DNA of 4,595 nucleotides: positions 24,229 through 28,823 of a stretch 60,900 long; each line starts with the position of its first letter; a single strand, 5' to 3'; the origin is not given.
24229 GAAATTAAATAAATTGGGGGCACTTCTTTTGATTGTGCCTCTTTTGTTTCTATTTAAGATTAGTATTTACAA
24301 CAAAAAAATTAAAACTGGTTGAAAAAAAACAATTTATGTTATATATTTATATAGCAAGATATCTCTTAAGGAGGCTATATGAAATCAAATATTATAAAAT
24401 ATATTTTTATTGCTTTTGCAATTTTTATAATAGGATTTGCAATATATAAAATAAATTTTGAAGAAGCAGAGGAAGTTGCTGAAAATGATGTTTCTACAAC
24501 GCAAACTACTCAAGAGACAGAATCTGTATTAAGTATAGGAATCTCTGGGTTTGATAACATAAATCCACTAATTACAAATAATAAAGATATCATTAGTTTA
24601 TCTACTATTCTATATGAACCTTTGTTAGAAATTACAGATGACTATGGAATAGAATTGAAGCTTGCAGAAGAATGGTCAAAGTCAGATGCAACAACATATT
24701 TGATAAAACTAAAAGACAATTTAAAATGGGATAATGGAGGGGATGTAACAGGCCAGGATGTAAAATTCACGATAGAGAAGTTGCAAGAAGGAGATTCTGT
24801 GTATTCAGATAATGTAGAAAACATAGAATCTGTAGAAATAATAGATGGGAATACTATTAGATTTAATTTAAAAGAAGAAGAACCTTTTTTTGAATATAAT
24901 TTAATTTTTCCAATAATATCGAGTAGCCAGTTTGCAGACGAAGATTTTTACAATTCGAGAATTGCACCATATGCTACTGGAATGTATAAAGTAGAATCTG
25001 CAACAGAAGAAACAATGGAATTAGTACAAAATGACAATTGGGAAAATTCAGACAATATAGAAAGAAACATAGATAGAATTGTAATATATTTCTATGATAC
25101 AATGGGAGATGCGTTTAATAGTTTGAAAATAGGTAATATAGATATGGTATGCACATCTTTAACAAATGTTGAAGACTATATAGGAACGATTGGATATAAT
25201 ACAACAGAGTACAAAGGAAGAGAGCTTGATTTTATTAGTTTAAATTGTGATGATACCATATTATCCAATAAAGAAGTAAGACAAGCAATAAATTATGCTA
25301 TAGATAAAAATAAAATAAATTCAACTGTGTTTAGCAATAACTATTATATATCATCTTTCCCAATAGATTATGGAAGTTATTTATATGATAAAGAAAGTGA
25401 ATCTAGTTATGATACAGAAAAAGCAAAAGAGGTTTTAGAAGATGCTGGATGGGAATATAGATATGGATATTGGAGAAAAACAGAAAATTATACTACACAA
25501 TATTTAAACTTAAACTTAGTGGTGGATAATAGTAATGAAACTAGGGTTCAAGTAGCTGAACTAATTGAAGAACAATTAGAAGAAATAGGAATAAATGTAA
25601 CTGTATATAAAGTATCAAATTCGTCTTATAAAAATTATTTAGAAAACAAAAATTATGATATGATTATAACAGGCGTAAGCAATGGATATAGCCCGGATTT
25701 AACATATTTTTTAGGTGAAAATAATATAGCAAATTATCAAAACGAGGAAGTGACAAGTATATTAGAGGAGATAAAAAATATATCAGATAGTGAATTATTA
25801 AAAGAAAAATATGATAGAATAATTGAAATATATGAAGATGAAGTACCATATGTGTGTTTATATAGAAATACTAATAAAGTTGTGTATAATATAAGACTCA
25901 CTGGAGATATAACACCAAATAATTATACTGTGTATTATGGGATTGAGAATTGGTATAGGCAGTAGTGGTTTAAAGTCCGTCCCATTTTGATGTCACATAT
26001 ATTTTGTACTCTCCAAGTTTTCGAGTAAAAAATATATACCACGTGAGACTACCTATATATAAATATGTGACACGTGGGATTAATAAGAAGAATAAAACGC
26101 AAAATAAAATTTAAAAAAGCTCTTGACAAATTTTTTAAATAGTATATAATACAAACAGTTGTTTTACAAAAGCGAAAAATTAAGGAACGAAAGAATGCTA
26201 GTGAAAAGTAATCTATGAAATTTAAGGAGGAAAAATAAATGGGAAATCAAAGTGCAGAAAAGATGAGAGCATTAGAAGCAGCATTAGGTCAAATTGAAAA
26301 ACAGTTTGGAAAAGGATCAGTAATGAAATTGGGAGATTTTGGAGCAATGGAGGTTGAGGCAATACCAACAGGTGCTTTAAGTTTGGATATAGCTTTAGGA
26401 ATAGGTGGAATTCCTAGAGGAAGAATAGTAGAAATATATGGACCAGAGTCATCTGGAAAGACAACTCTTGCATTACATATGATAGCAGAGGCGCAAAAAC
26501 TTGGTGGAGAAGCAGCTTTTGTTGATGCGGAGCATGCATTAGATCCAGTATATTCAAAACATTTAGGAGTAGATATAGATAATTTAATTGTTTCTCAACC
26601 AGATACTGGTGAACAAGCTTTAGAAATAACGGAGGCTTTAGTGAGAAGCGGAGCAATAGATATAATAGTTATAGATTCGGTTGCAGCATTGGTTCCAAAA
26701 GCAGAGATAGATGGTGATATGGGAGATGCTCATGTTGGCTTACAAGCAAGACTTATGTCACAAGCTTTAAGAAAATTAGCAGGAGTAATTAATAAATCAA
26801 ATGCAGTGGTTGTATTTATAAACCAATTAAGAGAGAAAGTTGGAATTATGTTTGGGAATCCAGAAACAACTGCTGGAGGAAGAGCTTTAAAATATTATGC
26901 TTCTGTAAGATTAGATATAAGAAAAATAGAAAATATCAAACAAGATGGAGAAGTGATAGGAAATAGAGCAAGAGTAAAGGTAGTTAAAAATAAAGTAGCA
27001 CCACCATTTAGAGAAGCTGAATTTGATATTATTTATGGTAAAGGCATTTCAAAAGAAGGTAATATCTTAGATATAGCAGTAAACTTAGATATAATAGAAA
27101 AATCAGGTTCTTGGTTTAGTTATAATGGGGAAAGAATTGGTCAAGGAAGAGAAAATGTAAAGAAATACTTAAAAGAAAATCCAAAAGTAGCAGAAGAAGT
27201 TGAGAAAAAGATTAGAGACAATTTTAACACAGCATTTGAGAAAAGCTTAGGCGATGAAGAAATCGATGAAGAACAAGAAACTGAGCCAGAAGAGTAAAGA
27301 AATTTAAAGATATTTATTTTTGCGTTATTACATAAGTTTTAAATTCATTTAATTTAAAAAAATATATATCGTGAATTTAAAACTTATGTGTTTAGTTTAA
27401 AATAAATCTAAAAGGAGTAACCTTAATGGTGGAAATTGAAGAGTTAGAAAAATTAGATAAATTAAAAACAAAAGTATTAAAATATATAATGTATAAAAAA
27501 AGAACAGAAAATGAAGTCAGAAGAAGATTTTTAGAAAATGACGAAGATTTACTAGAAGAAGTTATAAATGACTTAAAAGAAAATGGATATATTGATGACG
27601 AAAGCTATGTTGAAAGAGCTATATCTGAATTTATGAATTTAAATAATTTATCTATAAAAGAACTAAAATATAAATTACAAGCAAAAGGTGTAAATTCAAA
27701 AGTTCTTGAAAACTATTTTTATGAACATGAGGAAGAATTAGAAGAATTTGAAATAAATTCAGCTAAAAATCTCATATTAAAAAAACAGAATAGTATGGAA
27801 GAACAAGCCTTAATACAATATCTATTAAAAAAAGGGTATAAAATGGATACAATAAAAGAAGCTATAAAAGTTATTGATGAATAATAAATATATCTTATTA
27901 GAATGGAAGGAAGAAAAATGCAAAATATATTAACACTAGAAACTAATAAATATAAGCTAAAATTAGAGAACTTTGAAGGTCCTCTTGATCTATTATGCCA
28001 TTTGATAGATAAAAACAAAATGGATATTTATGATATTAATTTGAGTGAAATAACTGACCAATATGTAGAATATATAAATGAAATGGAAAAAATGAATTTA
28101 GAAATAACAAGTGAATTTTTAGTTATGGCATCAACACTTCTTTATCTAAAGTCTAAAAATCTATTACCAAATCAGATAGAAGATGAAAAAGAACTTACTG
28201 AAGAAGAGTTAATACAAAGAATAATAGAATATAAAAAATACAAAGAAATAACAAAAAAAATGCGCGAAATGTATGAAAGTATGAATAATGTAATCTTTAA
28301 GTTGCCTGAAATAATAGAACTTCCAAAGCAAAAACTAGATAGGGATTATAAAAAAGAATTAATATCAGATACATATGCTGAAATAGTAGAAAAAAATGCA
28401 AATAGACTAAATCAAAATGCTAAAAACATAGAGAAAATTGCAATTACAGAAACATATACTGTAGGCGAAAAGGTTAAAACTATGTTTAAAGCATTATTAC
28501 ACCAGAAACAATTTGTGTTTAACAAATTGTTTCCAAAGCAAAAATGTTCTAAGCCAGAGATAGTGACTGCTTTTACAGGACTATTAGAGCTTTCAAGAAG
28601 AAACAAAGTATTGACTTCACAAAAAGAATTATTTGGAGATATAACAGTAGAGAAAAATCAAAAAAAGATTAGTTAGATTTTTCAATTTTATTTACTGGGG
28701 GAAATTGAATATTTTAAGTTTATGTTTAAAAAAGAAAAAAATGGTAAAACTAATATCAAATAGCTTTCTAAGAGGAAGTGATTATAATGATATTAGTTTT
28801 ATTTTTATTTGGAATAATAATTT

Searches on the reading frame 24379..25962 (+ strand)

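Call 24: search_protein_families(library=pfam, proteins=[window:24379-25962:+], max_evalue=0.001)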
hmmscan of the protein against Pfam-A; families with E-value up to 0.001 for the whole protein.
window:24379-25962:+ (528 aa): 1 family
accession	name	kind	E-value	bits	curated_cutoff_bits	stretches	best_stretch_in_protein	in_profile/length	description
PF00496.27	SBP_bac_5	-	2.8e-65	221.3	32.4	1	92-444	3-357/368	Bacterial extracellular solute-binding proteins, family 5 Middle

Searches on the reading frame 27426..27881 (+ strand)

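Call 24: search_protein_families(library=pfam, proteins=[window:27426-27881:+], max_evalue=0.001)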
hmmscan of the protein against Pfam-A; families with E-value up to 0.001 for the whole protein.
window:27426-27881:+ (152 aa): 2 families
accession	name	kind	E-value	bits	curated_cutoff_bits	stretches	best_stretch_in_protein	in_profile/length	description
PF21982.2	RecX_HTH1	-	1.9e-07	31.4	26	0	14-49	2-39/40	RecX, first three-helix domain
PF09312.16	SurA_N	-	0.00085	19.9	30.8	0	57-91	67-101/118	SurA N-terminal domain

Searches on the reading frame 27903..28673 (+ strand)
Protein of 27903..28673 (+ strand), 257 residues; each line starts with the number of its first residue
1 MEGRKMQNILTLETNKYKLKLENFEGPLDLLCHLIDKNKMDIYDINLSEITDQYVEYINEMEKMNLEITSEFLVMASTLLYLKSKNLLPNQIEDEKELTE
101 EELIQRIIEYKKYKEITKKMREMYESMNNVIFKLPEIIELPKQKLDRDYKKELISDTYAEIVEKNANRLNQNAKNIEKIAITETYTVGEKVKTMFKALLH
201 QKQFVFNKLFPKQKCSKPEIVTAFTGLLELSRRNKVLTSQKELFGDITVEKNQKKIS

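Call 24: search_protein_families(library=pfam, proteins=[window:27903-28673:+], max_evalue=0.001)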
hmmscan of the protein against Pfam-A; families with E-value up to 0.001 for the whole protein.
window:27903-28673:+ (257 aa): 1 family
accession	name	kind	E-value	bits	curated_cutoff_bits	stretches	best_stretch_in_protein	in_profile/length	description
PF02616.19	SMC_ScpA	-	3.4e-30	106.2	24.6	1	34-249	1-229/232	Segregation and condensation protein ScpA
